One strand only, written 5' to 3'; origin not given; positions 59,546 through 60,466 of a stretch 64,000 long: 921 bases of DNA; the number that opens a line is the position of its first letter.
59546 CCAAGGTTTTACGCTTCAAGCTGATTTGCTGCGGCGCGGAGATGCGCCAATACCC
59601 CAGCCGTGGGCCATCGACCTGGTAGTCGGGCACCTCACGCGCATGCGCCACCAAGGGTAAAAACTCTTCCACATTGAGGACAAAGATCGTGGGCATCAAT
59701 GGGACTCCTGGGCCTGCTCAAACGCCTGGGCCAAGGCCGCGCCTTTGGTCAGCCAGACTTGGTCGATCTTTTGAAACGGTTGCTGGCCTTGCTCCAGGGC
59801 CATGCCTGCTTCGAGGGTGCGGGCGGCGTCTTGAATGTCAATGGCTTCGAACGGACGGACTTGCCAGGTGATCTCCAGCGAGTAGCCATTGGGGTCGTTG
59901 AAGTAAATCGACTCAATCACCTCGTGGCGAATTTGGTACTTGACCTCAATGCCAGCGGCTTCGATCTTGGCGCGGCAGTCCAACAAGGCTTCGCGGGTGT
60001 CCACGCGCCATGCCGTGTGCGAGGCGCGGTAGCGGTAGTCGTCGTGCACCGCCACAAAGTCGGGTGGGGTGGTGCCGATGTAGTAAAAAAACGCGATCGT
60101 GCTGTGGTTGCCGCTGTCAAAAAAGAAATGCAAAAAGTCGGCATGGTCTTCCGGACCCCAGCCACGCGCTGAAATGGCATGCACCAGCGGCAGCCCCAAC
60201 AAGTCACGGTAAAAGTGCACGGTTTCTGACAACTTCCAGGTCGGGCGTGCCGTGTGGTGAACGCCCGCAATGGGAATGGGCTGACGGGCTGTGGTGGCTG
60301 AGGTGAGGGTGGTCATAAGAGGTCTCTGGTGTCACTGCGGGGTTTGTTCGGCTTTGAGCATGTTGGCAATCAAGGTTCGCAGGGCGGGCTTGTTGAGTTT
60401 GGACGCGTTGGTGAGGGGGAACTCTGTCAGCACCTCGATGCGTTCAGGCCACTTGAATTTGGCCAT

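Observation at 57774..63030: Tightly coupled aryl-CoA ligase / VOC / MmoB-DmpM-like / flavin monooxygenase / hotdog thioesterase operon: candidate undescribed CoA-dependent aromatic-acid hydroxylation system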

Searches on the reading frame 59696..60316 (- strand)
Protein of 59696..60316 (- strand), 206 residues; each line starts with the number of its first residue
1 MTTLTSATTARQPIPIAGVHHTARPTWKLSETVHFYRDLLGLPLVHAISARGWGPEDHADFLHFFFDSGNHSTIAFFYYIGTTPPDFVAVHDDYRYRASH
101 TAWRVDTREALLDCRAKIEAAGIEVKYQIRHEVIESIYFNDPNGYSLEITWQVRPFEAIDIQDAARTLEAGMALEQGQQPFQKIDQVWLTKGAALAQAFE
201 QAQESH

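Call 3: search_protein_families(library=pfam, proteins=[window:59696-60316:-], max_evalue=0.01)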
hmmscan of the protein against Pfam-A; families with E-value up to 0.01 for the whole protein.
window:59696-60316:- (206 aa): 2 families
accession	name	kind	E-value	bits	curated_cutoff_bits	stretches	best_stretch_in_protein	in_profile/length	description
PF00903.31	Glyoxalase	-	3.3e-13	50.5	20.6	1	19-149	2-121/121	Glyoxalase/Bleomycin resistance protein/Dioxygenase superfamily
PF22658.2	YycE-like_N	-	0.00028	21.1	27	1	23-46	4-27/52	YycE-like N-terminal domain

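Call 4: search_protein_families(library=ncbifam, proteins=[window:59696-60316:-], max_evalue=0.01)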
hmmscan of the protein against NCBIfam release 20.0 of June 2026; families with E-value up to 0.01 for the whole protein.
window:59696-60316:- (206 aa): 12 families
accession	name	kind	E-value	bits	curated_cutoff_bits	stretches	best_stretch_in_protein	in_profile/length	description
NF000494.1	FosF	exception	2e-08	34.3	280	1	62-150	30-110/132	fosfomycin resistance glutathione transferase FosF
NF000495.1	FosK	exception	4.3e-07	29.8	280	1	16-149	2-109/132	fosfomycin resistance glutathione transferase FosK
TIGR03211.1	catechol_2_3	equivalog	1.7e-06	27.5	320.2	1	73-150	183-263/303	catechol 2,3-dioxygenase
NF000496.2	Fos_GSH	equivalog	4.5e-06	26.8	180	1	98-149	65-114/136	fosfomycin resistance glutathione transferase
TIGR03213.1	23dbph12diox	equivalog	1.3e-05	24.8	366.45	1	89-151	50-117/287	biphenyl-2,3-diol 1,2-dioxygenase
NF000221.4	FosA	exception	0.00012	22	250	0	92-149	63-114/137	FosA family fosfomycin resistance glutathione transferase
NF040540.1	fosA5_fam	exception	0.00048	20.2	310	0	62-149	30-114/139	FosA5 family fosfomycin resistance glutathione transferase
NF045631.1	exdiol_diox_HsaC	equivalog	0.0021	17.2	450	0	78-151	40-117/296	iron-dependent extradiol dioxygenase HsaC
NF033933.0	fosA8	exception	0.0022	18.2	300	0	99-149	66-114/138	FosA8 family fosfomycin resistance glutathione transferase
NF000094.1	354827590_fosA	exception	0.0039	17.3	275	0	66-149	34-111/135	FosA family fosfomycin resistance glutathione transferase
NF003152.0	PRK04101.1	equivalog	0.0061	16.9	171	0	98-149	64-116/139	metallothiol transferase FosB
NF032892.0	fosA7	exception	0.0064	16.6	305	0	99-149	66-114/140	FosA7 family fosfomycin resistance glutathione transferase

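Call 8: search_solved_structures(query=window:59696-60316:-, max_evalue=1, show_alignments=2)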
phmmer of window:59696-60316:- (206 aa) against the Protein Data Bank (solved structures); distinct sequences matched with E-value up to 1: 17.
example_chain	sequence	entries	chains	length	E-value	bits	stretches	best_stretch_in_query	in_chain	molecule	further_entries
9u42_A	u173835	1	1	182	9.7e-15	58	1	16-159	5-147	Glyoxalase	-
3ghj_A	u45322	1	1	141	0.00015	24.8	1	92-150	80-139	Putative integron gene cassette protein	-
5v3d_A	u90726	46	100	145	0.0028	20.6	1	62-149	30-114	Fosfomycin resistance protein | FosA family fosfomycin resistance glutathione transferase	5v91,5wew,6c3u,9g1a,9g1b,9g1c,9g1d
8r37_B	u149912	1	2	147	0.0029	20.5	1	62-149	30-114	FosA family fosfomycin resistance glutathione transferase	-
2zi8_A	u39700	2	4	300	0.019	17.9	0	18-77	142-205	PROBABLE BIPHENYL-2,3-DIOL 1,2-DIOXYGENASE BPHC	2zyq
4nb1_A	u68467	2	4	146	0.026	17.4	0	133-149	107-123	Metallothiol transferase FosB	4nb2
4nay_A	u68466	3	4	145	0.026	17.4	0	133-149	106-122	Metallothiol transferase FosB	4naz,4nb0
9wgj_A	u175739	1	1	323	0.039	16.9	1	8-50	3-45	Catechol 1,2-dioxygenase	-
1zsw_A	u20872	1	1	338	0.071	16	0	15-66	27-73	Glyoxalase family protein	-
9e43_A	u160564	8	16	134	0.15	15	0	114-149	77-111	Glutathione transferase FosA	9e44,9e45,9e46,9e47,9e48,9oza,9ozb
1lqk_A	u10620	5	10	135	0.15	14.9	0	113-148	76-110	probable Fosfomycin Resistance Protein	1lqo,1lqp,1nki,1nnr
1npb_A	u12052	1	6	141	0.27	14.1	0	110-149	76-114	fosfomycin-resistance protein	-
3oaj_A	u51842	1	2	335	0.35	13.7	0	17-83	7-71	Putative ring-cleaving dioxygenase mhqO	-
1dhy_A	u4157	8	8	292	0.42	13.5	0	18-77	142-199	2,3-DIHYDROXYBIPHENYL 1,2-DIOXYGENASE | 2,3-DIHYDROXYBIPHENYL-1,2-DIOXYGENASE | 2,3-Dihydroxybiphenyl dioxygenase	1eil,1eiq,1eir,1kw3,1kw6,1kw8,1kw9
1mpy_A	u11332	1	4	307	0.56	13.1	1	70-148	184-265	CATECHOL 2,3-DIOXYGENASE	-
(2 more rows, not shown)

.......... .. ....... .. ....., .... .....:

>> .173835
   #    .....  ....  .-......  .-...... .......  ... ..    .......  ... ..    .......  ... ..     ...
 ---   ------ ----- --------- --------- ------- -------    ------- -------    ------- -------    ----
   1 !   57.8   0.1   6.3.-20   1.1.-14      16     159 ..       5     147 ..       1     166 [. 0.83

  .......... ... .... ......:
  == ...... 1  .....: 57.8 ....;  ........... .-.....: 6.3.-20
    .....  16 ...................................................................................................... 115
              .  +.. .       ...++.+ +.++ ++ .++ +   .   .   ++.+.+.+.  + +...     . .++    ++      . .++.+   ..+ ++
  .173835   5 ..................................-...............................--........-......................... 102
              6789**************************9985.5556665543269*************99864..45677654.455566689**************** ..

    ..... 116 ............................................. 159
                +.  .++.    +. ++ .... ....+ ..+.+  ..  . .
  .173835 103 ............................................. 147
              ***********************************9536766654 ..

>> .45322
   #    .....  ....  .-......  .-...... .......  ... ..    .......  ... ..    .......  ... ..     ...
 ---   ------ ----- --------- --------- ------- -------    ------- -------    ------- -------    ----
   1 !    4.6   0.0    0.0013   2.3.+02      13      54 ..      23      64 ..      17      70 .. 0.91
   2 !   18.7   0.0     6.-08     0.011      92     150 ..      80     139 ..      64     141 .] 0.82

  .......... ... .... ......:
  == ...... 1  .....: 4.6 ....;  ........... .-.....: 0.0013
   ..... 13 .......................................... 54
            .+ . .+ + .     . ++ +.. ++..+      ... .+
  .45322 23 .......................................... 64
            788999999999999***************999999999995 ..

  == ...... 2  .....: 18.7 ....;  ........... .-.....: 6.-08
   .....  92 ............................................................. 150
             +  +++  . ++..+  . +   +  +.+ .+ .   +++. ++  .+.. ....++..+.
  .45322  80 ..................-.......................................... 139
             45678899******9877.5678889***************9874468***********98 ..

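Call 45: find_homologous_proteins(query=window:59696-60316:-, max_evalue=0.00001)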
Query window:59696-60316:- (206 aa): 2109 proteins with E <= 0.00001 among 2256 candidates; the best 120 are listed.
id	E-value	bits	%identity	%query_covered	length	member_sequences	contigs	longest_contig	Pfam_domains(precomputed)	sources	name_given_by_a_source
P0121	4.3e-119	414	88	100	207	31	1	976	PF00903.32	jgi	jgi:catechol 2,3-dioxygenase-like lactoylglutathione lyase family enzyme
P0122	4.8e-119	413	87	100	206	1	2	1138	PF00903.32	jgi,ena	jgi:catechol 2,3-dioxygenase-like lactoylglutathione lyase family enzyme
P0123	3.4e-116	404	86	100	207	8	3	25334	PF00903.32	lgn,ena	-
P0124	1.2e-109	383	86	89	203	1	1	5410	PF00903.32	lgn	-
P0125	7.0e-109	380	82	97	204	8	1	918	PF00903.32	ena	-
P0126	1.1e-108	380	81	98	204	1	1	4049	PF00903.32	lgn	-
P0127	1.6e-108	379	85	95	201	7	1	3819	PF00903.32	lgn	-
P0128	3.9e-108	378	84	95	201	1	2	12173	PF00903.32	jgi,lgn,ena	-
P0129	5.8e-108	377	81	97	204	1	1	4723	PF00903.32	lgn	-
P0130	7.1e-108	377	82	97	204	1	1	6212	PF00903.32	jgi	-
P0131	7.6e-108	377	82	97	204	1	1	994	PF00903.32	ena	-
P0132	9.7e-108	377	84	92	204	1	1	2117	PF00903.32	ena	-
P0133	1.5e-107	376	86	87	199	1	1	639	PF00903.32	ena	-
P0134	2.0e-107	376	81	97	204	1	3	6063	PF00903.32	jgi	jgi:catechol 2,3-dioxygenase-like lactoylglutathione lyase family enzyme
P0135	2.6e-107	375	82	96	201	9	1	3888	PF00903.32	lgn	-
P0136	2.7e-107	375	83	95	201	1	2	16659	PF00903.32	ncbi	ncbi:MAG: VOC family protein [Burkholderiaceae bacterium]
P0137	3.1e-107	375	80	99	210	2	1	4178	PF00903.32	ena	-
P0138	4.2e-107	374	82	98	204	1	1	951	PF00903.32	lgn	-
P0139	5.4e-107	374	81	95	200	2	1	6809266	PF00903.32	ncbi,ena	-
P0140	1.1e-106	373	85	92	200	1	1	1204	PF00903.32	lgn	-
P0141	1.7e-106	373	83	92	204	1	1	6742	PF00903.32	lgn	-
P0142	2.0e-106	372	80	98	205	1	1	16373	PF00903.32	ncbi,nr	ncbi:MAG: glyoxalase [Polaromonas sp.]|nr:glyoxalase [Polaromonas sp.]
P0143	2.1e-106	372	79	97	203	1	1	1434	PF00903.32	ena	-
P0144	2.3e-106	372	81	97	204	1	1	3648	PF00903.32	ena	-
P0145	5.9e-106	371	82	93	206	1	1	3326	PF00903.32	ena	-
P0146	6.4e-106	371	83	90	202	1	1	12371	PF00903.32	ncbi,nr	ncbi:MAG TPA: VOC family protein [Ramlibacter sp.]|nr:VOC family protein [Ramlibacter sp.]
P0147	6.8e-106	371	86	87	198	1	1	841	PF00903.32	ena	-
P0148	6.9e-106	371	81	95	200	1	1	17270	PF00903.32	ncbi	-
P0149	1.4e-105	370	79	98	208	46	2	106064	PF00903.32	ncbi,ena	ncbi:MAG: VOC family protein [Pseudomonadota bacterium]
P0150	3.1e-105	368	84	85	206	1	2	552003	PF00903.32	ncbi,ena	-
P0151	4.0e-105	368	81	94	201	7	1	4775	PF00903.32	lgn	-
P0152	5.0e-105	368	77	100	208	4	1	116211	PF00903.32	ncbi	ncbi:MAG: VOC family protein [Pseudomonadota bacterium]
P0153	6.7e-105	367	80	97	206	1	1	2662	PF00903.32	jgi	jgi:catechol 2,3-dioxygenase-like lactoylglutathione lyase family enzyme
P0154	6.8e-105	367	80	95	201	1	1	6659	PF00903.32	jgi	jgi:catechol 2,3-dioxygenase-like lactoylglutathione lyase family enzyme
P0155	7.2e-105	367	80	95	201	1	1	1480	PF00903.32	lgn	-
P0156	8.6e-105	367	80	95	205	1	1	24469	PF00903.32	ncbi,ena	-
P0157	1.1e-104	367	80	96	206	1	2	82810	PF00903.32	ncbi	ncbi:MAG: VOC family protein [Pseudomonadota bacterium]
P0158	1.4e-104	366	82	94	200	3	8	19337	PF00903.32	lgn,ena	-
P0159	1.5e-104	366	80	95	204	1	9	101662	PF00903.32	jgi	jgi:catechol 2,3-dioxygenase-like lactoylglutathione lyase family enzyme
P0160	1.6e-104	366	82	92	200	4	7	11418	PF00903.32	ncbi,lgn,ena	-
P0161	2.6e-104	365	78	100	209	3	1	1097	PF00903.32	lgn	-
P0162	4.0e-104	365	81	95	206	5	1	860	PF00903.32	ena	-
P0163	8.5e-104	364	79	98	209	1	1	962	PF00903.32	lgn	-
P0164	1.7e-103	363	78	97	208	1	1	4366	PF00903.32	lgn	-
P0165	2.2e-103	362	82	90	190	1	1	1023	PF00903.32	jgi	jgi:catechol 2,3-dioxygenase-like lactoylglutathione lyase family enzyme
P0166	1.1e-102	360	81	91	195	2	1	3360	PF00903.32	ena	-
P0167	1.2e-102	360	78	96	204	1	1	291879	PF00903.32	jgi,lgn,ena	-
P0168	1.6e-102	360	77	97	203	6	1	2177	PF00903.32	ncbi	-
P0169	3.0e-102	359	78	96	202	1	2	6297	PF00903.32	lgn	-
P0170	3.7e-102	358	80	93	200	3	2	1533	PF00903.32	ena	-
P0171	8.0e-102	357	83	90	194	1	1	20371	PF00903.32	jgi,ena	-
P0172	2.3e-101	356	76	94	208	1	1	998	PF00903.32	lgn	-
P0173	4.6e-101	355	76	93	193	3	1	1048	PF00903.32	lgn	-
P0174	6.6e-101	354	78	95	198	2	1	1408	PF00903.32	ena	-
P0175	8.4e-101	354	79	94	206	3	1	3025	PF00903.32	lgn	-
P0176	2.3e-100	352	77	97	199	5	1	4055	PF00903.32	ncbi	-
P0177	3.0e-100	352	78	93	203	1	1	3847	PF00903.32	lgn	-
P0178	1.1e-99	350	82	92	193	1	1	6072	PF00903.32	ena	-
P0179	1.1e-99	350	75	94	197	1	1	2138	PF00903.32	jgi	-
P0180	1.4e-99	350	78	93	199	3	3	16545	PF00903.32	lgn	-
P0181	1.6e-99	350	78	94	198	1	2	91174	PF00903.32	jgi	-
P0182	1.8e-99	350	77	94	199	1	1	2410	PF00903.32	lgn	-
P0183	2.4e-99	349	73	99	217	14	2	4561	PF00903.32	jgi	jgi:catechol 2,3-dioxygenase-like lactoylglutathione lyase family enzyme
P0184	2.6e-99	349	76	97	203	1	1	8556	PF00903.32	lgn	-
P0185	3.2e-99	349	78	88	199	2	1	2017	PF00903.32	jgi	jgi:catechol 2,3-dioxygenase-like lactoylglutathione lyase family enzyme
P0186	6.3e-99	348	79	87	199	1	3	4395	PF00903.32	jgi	jgi:catechol 2,3-dioxygenase-like lactoylglutathione lyase family enzyme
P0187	9.5e-99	347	81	92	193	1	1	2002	PF00903.32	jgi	jgi:catechol 2,3-dioxygenase-like lactoylglutathione lyase family enzyme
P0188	1.4e-98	347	81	92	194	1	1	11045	PF00903.32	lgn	-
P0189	2.7e-98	346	78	92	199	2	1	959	PF00903.32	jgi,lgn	jgi:catechol 2,3-dioxygenase-like lactoylglutathione lyase family enzyme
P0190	2.9e-98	346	81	92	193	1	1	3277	PF00903.32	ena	-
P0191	4.5e-98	345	72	99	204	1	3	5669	PF00903.32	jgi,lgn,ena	-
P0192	6.5e-98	344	73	99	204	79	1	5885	PF00903.32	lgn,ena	-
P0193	7.0e-98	344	78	88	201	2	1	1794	PF00903.32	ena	-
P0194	8.0e-98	344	80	92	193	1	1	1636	PF00903.32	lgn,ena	-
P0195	8.4e-98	344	75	94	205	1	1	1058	PF00903.32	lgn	-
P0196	9.2e-98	344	76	93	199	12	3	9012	PF00903.32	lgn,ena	-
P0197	1.0e-97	344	79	93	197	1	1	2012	PF00903.32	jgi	jgi:catechol 2,3-dioxygenase-like lactoylglutathione lyase family enzyme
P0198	1.3e-97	343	77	98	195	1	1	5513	PF00903.32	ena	-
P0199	1.4e-97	343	78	92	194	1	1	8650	PF00903.32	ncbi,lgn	ncbi:MAG: VOC family protein [Burkholderiaceae bacterium]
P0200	1.7e-97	343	77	91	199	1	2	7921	PF00903.32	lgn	-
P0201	1.7e-97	343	79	92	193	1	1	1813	PF00903.32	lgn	-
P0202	2.6e-97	343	76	89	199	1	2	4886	PF00903.32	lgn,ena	-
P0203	4.3e-97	342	78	92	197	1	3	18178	PF00903.32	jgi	jgi:catechol 2,3-dioxygenase-like lactoylglutathione lyase family enzyme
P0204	6.1e-97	341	76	93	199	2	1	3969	PF00903.32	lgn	-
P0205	8.8e-97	341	76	95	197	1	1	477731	PF00903.32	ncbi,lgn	ncbi:MAG: VOC family protein [Pseudomonadota bacterium]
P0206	1.4e-96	340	79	91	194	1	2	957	PF00903.32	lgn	-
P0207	1.5e-96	340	76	92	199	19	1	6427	PF00903.32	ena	-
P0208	2.4e-96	339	79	91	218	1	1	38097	PF00903.32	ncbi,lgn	-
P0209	2.5e-96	339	72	99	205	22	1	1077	PF00903.32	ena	-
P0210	2.7e-96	339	75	98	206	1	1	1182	PF00903.32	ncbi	-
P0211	4.3e-96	339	78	92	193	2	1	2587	PF00903.32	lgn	-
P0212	4.8e-96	338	75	92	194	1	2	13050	PF00903.32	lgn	-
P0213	4.8e-96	338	75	94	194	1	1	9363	PF00903.32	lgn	-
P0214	6.8e-96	338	76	94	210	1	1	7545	PF00903.32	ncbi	-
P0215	7.2e-96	338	79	91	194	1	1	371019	PF00903.32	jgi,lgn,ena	-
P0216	8.5e-96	338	77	93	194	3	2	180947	PF00903.32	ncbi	-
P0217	1.1e-95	337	74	96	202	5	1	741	PF00903.32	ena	-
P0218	1.9e-95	336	76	92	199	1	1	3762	PF00903.32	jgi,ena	-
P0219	6.4e-95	335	76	90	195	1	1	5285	PF00903.32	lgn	-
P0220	7.0e-95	335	75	95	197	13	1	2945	PF00903.32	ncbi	-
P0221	9.4e-95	334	75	92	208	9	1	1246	PF00903.32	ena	-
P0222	1.0e-94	334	74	92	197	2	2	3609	PF00903.32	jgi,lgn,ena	-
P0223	1.1e-94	334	76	91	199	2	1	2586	PF00903.32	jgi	-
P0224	3.7e-94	332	76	91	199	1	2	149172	PF00903.32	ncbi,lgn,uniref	ncbi:VOC family protein [Variovorax sp. dw_954]|uniref:VOC family protein n=1 Tax=unclassified Vario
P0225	5.3e-94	332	75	93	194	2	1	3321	PF00903.32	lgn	-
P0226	6.3e-94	331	75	90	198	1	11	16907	PF00903.32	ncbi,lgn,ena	-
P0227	7.7e-94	331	75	90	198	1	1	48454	PF00903.32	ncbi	-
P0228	8.2e-94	331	76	90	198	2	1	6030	PF00903.32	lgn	-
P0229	8.6e-94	331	75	90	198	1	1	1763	PF00903.32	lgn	-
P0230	1.0e-93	331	75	91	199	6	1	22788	PF00903.32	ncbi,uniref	ncbi:VOC family protein [Variovorax robiniae]|uniref:VOC family protein n=1 Tax=Variovorax robiniae 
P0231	1.8e-93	330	75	90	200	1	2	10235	PF00903.32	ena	-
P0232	1.9e-93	330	75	89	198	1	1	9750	PF00903.32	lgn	-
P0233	4.2e-93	329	72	95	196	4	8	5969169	PF00903.32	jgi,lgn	jgi:catechol 2,3-dioxygenase-like lactoylglutathione lyase family enzyme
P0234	5.2e-93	328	74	90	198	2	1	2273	PF00903.32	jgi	-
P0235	6.7e-93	328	75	90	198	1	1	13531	PF00903.32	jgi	jgi:catechol 2,3-dioxygenase-like lactoylglutathione lyase family enzyme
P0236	2.5e-92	326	75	92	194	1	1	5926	PF00903.32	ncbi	-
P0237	4.2e-92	325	75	88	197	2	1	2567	PF00903.32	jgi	jgi:catechol 2,3-dioxygenase-like lactoylglutathione lyase family enzyme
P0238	9.2e-92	324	72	92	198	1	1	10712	PF00903.32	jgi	jgi:catechol 2,3-dioxygenase-like lactoylglutathione lyase family enzyme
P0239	9.9e-92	324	72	93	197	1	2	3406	PF00903.32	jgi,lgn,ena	-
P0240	1.7e-91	323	72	94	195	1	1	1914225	PF00903.32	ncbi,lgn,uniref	ncbi:VOC family protein [Bordetella genomosp. 12]|uniref:VOC family protein n=1 Tax=Bordetella genom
